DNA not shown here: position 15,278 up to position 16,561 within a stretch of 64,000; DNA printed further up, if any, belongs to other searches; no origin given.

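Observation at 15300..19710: GC-richer island carrying DUF932 protein plus a compact UvrD-like helicase, driven by the same promoter type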

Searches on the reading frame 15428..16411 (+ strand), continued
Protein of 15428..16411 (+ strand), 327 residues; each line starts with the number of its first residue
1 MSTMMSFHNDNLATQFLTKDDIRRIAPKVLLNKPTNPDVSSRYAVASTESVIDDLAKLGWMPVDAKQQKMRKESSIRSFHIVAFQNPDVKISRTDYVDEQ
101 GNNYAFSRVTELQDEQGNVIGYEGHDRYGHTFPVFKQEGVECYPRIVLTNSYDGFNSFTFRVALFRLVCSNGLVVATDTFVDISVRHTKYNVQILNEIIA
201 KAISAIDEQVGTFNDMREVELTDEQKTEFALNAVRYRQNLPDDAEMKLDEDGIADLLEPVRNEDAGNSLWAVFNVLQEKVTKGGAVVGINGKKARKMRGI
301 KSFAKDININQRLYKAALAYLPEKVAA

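Call 68: search_protein_families(library=padloc, proteins=[window:15428-16411:+], max_evalue=0.001)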
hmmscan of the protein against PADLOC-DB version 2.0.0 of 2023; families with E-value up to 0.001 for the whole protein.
window:15428-16411:+ (327 aa): 0 families

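Call 75: search_dna_similar(query=window:15428-16411:+, collection=phages, mode=protein, max_rows=12, max_evalue=0.001)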
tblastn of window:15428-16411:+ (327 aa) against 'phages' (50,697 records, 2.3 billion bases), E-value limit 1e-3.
Records with a match: 27; places in all: 29; records where one place covers at least 80% of the query: 27.
Best place of each record, by identity: <60% 27.
By first word of the organism name: Erwinia 7; Flavobacterium 4; Yersinia 4; Xanthomonas 2; Serratia 2; Pectobacterium 2; Cronobacter 2; Curvibacter 1; Bacteriophage 1; Caudoviricetes 1; and 1 more.
By host as written in the record: - 6; Flavobacterium sp. LMO8 4; Erwinia amylovora SNUABM_01 3; Erwinia amylovora 3; Xanthomonas vesicatoria 2; Serratia marcescens UCC2017 2; Pectobacterium carotovorum subsp. carotovorum strain CBBL19-1-37 2; Cronobacter sakazakii 2; and 3 more.
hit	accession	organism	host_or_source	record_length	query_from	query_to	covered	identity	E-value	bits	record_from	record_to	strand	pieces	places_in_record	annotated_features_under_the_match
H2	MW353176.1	Flavobacterium phage vB_FspM_immuto_3-5A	Flavobacterium sp. LMO8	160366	16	321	94%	40.2%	1e-68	237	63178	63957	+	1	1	protein of unknown function DUF932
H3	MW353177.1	Flavobacterium phage vB_FspM_immuto_13-6C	Flavobacterium sp. LMO8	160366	16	321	94%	40.2%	1e-68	237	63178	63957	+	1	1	protein of unknown function DUF932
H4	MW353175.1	Flavobacterium phage vB_FspM_immuto_2-6A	Flavobacterium sp. LMO8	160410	16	321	94%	40.2%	1e-68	237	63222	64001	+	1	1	protein of unknown function DUF932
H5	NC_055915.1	Flavobacterium phage vB_FspM_immuto_2-6A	Flavobacterium sp. LMO8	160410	16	321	94%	40.2%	1e-68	237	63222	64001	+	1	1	protein of unknown function DUF932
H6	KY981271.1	Curvibacter phage P26059A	Curvibacter sp. IMCC26059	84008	2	317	97%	27.4%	2e-19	95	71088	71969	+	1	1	hypothetical protein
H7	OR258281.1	Xanthomonas phage XaC1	Xanthomonas vesicatoria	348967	17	317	92%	25.2%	2e-12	74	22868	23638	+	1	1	hypothetical protein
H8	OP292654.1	Xanthomonas phage XbC2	Xanthomonas vesicatoria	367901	17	321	93%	24.5%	5e-14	79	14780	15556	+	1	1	hypothetical protein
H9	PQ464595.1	Erwinia phage Kaldavass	Erwinia aphidicola W09_2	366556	17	319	93%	24.7%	2e-11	71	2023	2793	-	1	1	hypothetical protein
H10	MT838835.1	Bacteriophage sp.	human fecal samples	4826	17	314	91%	24.9%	2e-11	71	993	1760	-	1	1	record has no annotation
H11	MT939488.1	Erwinia phage pEa_SNUABM_50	Erwinia amylovora SNUABM_01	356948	17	324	94%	23.6%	2e-8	62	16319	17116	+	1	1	hypothetical protein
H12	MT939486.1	Erwinia phage pEa_SNUABM_12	Erwinia amylovora SNUABM_01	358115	17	324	94%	23.6%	2e-8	62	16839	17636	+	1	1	hypothetical protein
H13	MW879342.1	Erwinia phage pEa_SNUABM_19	Erwinia amylovora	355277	17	324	94%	23.6%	2e-8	62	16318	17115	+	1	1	hypothetical protein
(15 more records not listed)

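Call 76: search_dna_similar(query=window:15428-16411:+, collection=plasmids, mode=protein, max_rows=12, max_evalue=0.001)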
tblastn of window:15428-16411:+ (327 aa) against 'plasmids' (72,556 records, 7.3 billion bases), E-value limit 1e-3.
The search stops at 5000 records and this limit was reached: more records match than are counted here, and every count below describes the 5000 best-scoring records only.
Records with a match: at least 5000; places in all: 5404; records where one place covers at least 80% of the query: 4364.
Best place of each record, by identity: <60% 5000.
By first word of the organism name: Klebsiella 2449; Escherichia 1561; Enterobacter 204; Pseudomonas 159; Serratia 136; Salmonella 113; Citrobacter 85; Burkholderia 61; Shigella 28; Pantoea 23; and 62 more.
By predicted mobility (MOB-suite, as given by PLSDB): conjugative 4294; non-mobilizable 378; mobilizable 328.
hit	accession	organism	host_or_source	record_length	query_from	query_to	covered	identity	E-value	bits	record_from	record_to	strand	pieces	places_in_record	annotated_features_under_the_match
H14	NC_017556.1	Xanthomonas albilineans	-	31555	2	314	96%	29.1%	1e-14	82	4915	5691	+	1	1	DUF932 domain-containing protein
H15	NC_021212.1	Pseudomonas sp. GLE121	Ecology Glacier ice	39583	1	326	100%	27.8%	3e-19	96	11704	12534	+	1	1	DUF932 domain-containing protein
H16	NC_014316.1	Nitrosococcus watsonii C-113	-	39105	14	327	96%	28.3%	4e-23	107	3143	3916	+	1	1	DUF932 domain-containing protein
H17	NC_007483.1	Nitrosococcus oceani ATCC 19707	-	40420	14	326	96%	28.1%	1e-22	106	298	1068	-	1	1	DUF932 domain-containing protein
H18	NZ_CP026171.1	Leclercia sp. LSNIH1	-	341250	1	317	97%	27.4%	5e-19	95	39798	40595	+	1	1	DUF932 domain-containing protein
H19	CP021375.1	Rhizobium sp. ACO-34A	Agave americana L.,cell ...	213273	17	327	95%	27.9%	1e-13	79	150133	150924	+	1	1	phosphoribosylamine--glycine ligase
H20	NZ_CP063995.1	Xanthomonas translucens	Triticum aestivum,Tissue Sample,wheat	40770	13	314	92%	28.5%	3e-14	81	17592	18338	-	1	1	DUF932 domain-containing protein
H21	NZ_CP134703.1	Xanthomonas translucens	Hordeum vulgare,leaf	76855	13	314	92%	28.5%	4e-14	81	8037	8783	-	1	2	DUF932 domain-containing protein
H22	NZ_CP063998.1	Xanthomonas translucens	Lolium perenne,Tissue Sample,Ryegrass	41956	13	314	92%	28.5%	5e-14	80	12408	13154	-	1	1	DUF932 domain-containing protein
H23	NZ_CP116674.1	Xanthomonas hortorum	Pelargonium,cell culture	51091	13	314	92%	28.5%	6e-14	80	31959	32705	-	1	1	DUF932 domain-containing protein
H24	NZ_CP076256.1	Xanthomonas translucens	Phalaris arundinacea,whole organism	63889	13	314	92%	28.5%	8e-14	80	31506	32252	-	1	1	DUF932 domain-containing protein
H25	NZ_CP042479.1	Citrobacter freundii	Homo sapiens,Whole organism,clinical ...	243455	1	317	97%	27.1%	5e-19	95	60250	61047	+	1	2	DUF932 domain-containing protein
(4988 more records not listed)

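Call 78: get_annotated_region(hit=H2, flank=6000)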
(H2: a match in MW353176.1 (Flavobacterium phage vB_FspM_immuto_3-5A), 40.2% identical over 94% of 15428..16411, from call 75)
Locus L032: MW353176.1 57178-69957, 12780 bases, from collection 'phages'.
description: Flavobacterium phage vB_FspM_immuto_3-5A, complete genome.
organism: Flavobacterium phage vB_FspM_immuto_3-5A (NCBI taxid 2801478)
taxonomy: Viruses; Duplodnaviria; Heunggongvirae; Uroviricota; Caudoviricetes; Immutovirus
host: Flavobacterium sp. LMO8; source: Baltic Sea mesocosm; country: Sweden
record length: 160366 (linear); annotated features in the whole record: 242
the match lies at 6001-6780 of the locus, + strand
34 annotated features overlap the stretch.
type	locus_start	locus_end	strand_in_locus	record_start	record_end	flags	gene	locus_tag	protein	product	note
CDS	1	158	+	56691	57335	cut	-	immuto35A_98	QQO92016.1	dTDP-4-amino-4,6-dideoxygalactose transaminase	dTDP-4-amino-4,6-dideoxygalactose transaminase, WecE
CDS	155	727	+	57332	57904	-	-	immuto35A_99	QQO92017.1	pilin glycosylation protein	-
CDS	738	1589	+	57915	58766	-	-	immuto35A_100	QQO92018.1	nucleoside-diphosphate-sugar epimerase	Nucleoside-diphosphate-sugar epimerase, WcaG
CDS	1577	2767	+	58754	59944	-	-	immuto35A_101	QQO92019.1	glycosyltransferase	Glycosyltransferases involved in cell wall biogenesis, WcaA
CDS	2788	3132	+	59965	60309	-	-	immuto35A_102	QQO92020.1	hypothetical protein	-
CDS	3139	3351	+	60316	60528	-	-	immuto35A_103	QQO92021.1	hypothetical protein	-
CDS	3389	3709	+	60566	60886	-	-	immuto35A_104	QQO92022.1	hypothetical protein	-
CDS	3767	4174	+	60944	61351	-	-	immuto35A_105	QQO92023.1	DnaK suppressor protein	-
CDS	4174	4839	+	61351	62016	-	-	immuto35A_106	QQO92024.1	HNH endonuclease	-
CDS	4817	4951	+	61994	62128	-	-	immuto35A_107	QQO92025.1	hypothetical protein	-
CDS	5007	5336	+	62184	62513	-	-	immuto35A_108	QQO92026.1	hypothetical protein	-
CDS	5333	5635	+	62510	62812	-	-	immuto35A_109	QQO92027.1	hypothetical protein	-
CDS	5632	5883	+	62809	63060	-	-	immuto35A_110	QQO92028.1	hypothetical protein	-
CDS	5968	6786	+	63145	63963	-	-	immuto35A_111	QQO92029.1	protein of unknown function DUF932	-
CDS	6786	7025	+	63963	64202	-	-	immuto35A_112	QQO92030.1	hypothetical protein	-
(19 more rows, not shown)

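Call 79: get_annotated_region(hit=H18, flank=6000)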
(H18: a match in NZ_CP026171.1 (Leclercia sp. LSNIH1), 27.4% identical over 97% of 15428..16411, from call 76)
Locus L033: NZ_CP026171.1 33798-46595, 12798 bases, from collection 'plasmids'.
description: Leclercia sp. LSNIH1 plasmid pLEC-1cb1, complete sequence
organism: Leclercia sp. LSNIH1 (NCBI taxid 1920114)
taxonomy: Bacteria; Pseudomonadota; Gammaproteobacteria; Enterobacterales; Enterobacteriaceae; Leclercia; Leclercia sp. LSNIH1
host: -; source: -; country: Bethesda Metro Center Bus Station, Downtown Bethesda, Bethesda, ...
typing (MOB-suite, as given by PLSDB): conjugative; replicon IncHI1B,IncP; relaxase MOBH,MOBP; mating-pair formation MPF_F
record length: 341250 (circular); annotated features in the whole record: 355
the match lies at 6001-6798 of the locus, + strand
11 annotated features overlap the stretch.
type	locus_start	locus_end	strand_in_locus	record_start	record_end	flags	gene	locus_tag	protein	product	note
CDS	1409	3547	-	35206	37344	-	-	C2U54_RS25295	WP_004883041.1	AAA family ATPase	-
CDS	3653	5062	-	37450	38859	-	-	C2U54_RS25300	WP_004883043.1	Shedu immune nuclease family protein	-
CDS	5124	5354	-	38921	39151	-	-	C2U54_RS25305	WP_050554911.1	type II toxin-antitoxin system RelB/DinJ family antitoxin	-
CDS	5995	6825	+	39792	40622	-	-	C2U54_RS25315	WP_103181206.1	DUF932 domain-containing protein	-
CDS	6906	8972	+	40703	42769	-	-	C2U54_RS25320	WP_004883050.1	ParB/RepB/Spo0J family partition protein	-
CDS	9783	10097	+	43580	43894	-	-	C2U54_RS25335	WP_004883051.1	DUF736 domain-containing protein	-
CDS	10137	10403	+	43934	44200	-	-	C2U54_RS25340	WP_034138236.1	hypothetical protein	-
CDS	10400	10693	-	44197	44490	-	-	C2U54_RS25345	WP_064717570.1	helix-turn-helix transcriptional regulator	-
CDS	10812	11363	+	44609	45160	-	-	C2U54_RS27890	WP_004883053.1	DUF2958 domain-containing protein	-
CDS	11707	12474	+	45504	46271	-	-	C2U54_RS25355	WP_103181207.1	DUF2285 domain-containing protein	-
CDS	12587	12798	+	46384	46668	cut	-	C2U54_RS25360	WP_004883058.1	helix-turn-helix domain-containing protein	-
